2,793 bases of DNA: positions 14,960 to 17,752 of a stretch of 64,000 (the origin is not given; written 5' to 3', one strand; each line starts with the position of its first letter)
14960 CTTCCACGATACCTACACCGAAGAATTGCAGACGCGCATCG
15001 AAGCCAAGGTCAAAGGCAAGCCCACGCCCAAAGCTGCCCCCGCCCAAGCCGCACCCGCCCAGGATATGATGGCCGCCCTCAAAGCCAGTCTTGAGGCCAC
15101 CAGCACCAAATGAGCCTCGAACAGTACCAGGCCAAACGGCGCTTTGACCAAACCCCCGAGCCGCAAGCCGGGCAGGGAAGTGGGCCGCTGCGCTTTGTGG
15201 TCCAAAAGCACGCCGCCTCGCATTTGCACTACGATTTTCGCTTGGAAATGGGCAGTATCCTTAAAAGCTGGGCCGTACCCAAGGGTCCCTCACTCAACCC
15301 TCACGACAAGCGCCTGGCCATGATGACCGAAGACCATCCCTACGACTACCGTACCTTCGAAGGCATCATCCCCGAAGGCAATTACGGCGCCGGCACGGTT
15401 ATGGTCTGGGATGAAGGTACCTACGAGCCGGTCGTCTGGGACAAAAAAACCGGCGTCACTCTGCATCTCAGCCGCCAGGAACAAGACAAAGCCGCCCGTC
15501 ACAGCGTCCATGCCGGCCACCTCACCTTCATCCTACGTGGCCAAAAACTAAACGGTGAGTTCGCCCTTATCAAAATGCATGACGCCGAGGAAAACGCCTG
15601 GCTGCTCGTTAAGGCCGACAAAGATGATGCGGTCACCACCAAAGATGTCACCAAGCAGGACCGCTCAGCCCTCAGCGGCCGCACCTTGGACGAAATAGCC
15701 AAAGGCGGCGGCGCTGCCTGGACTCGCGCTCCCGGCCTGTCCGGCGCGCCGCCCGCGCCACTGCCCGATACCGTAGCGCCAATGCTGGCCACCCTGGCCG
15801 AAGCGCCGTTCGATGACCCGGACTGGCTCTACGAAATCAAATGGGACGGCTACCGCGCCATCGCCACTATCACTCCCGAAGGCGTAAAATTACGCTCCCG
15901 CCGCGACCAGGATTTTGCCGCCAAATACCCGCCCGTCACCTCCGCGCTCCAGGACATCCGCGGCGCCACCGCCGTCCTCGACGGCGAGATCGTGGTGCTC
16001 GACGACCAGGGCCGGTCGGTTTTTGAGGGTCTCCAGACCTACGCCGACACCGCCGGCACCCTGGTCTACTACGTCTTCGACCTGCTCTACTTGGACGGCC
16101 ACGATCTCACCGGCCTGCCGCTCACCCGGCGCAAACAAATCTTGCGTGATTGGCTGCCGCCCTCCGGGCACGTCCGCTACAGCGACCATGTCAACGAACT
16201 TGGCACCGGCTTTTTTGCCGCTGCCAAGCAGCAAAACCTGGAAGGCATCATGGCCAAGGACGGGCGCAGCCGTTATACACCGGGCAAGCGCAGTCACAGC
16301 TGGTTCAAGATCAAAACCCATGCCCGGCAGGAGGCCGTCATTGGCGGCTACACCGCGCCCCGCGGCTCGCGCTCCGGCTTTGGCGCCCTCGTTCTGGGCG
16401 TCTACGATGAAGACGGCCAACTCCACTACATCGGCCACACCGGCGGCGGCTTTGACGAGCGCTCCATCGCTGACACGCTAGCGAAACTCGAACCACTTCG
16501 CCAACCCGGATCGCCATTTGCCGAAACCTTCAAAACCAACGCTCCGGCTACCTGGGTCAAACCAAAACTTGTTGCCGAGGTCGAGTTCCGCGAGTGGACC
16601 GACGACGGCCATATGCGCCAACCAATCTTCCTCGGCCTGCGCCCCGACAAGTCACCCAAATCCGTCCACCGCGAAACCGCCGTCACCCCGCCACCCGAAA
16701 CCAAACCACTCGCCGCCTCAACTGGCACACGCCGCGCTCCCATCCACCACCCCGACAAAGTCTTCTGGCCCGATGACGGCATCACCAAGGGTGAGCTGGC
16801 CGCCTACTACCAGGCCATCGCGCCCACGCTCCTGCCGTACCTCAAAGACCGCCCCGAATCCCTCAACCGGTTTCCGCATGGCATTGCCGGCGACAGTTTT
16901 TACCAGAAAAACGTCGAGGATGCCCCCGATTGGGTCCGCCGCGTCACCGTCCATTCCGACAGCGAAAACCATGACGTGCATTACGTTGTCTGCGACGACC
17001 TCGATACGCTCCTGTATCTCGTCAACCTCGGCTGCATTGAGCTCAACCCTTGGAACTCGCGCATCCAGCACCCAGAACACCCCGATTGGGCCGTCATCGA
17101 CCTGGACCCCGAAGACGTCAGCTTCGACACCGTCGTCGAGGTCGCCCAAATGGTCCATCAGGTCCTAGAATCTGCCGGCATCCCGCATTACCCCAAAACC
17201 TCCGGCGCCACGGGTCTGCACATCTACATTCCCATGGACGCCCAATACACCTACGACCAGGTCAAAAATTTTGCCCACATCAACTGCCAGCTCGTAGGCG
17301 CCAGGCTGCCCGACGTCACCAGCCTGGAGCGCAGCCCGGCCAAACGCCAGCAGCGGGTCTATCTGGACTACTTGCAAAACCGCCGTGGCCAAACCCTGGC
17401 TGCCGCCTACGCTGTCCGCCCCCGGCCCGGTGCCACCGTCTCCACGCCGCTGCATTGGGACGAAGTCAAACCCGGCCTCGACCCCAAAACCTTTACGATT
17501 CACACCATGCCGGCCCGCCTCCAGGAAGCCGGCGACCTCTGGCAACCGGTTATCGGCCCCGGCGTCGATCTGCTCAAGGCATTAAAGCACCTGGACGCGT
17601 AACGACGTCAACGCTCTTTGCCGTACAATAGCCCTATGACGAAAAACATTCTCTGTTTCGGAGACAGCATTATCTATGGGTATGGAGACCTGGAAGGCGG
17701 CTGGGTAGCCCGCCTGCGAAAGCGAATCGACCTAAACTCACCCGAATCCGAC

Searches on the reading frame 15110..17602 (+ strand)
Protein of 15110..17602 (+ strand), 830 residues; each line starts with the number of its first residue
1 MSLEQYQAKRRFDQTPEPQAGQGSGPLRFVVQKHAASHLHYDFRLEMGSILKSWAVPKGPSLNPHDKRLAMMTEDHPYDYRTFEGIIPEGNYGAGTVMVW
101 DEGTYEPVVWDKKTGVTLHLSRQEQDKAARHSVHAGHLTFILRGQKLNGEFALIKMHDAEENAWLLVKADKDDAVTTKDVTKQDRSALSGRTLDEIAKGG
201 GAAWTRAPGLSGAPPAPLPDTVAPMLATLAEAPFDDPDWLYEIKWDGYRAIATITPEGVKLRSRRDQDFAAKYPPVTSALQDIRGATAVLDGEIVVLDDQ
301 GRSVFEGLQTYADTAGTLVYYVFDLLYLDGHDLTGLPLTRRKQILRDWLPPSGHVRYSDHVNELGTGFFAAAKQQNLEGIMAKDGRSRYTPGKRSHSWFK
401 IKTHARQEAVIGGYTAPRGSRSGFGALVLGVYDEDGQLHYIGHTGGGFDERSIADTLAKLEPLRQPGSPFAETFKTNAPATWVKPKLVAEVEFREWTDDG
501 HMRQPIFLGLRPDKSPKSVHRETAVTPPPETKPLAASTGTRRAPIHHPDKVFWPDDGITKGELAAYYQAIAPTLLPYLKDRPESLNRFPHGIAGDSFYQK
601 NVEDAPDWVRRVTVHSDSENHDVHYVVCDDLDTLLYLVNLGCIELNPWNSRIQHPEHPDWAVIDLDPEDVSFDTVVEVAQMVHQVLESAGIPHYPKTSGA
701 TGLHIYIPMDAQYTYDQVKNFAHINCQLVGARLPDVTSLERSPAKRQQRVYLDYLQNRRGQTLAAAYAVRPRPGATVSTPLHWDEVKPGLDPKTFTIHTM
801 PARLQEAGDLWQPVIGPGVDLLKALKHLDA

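Call 21: search_protein_families(library=ncbifam, proteins=[window:15110-17602:+], max_evalue=0.001)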
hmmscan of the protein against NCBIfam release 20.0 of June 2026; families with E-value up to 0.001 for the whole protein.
window:15110-17602:+ (830 aa): 15 families
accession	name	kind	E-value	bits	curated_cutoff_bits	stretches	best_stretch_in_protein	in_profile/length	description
NF004628.0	PRK05972.1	subfamily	4.1e-240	799.4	895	1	2-828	5-865/870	ATP-dependent DNA ligase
NF007210.0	PRK09632.1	equivalog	1.5e-182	608.9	989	2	2-522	300-780/781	ATP-dependent DNA ligase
TIGR02776.1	NHEJ_ligase_prk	equivalog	2.3e-168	561.7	373.2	1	237-812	5-583/587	DNA ligase D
NF007211.0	PRK09633.1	equivalog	1.3e-94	317.7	774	1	224-809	3-585/610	DNA ligase D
TIGR02779.1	NHEJ_ligase_lig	equivalog_domain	1.3e-92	310.3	227.75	1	224-520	1-301/302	non-homologous end-joining DNA ligase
TIGR02778.1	ligD_pol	equivalog_domain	3.5e-76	256.1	214.7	1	545-787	3-244/245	non-homologous end-joining DNA ligase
TIGR02777.1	LigD_PE_dom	equivalog_domain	6.3e-59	198.2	144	1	3-170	1-154/156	DNA ligase D, 3'-phosphoesterase domain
NF005796.0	PRK07636.1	subfamily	2.5e-43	148.2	337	1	222-415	3-198/275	ATP-dependent DNA ligase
NF006078.0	PRK08224.1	equivalog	1.2e-42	146.1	296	1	217-522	4-332/350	ATP-dependent DNA ligase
TIGR00574.1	dnl1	superfamily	1.1e-34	120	217.8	1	223-519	171-516/527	ATP-dependent DNA ligase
NF002868.0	PRK03180.1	equivalog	3.1e-24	85.5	641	1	221-493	183-464/509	ATP-dependent DNA ligase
NF041331.1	LigA_Halo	equivalog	7.4e-21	74.2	830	1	241-518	251-540/552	ATP-dependent DNA ligase LigA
NF006701.0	PRK09247.1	equivalog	1.7e-19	70.2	543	1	217-493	205-493/540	ATP-dependent DNA ligase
TIGR04120.1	DNA_lig_bact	equivalog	2.5e-18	66.4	400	1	224-451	204-451/526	cisplatin damage response ATP-dependent DNA ligase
NF006592.0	PRK09125.1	equivalog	1.6e-06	27.4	200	1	225-442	32-240/283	DNA ligase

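Call 22: search_protein_families(library=pfam, proteins=[window:15110-17602:+], max_evalue=0.001)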
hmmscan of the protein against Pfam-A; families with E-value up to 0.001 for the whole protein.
window:15110-17602:+ (830 aa): 5 families
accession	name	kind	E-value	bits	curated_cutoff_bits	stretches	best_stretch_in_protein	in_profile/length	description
PF21686.3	LigD_Prim-Pol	-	1.4e-94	316.8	27.4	1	559-811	1-254/254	LigD, primase-polymerase domain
PF13298.12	LigD_N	-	8.7e-42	142.1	31.1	1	32-155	1-107/107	DNA Ligase D 3'-phosphoesterase domain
PF01068.26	DNA_ligase_A_M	-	7.9e-33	114.3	26.2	1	224-402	1-204/204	ATP dependent DNA ligase domain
PF04679.21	DNA_ligase_A_C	-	1.5e-29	102.7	27.5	1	421-514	2-94/94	ATP dependent DNA ligase C terminal region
PF01896.25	DNA_primase_S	-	0.0002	22.2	26.8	0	663-783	3-163/163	DNA primase small subunit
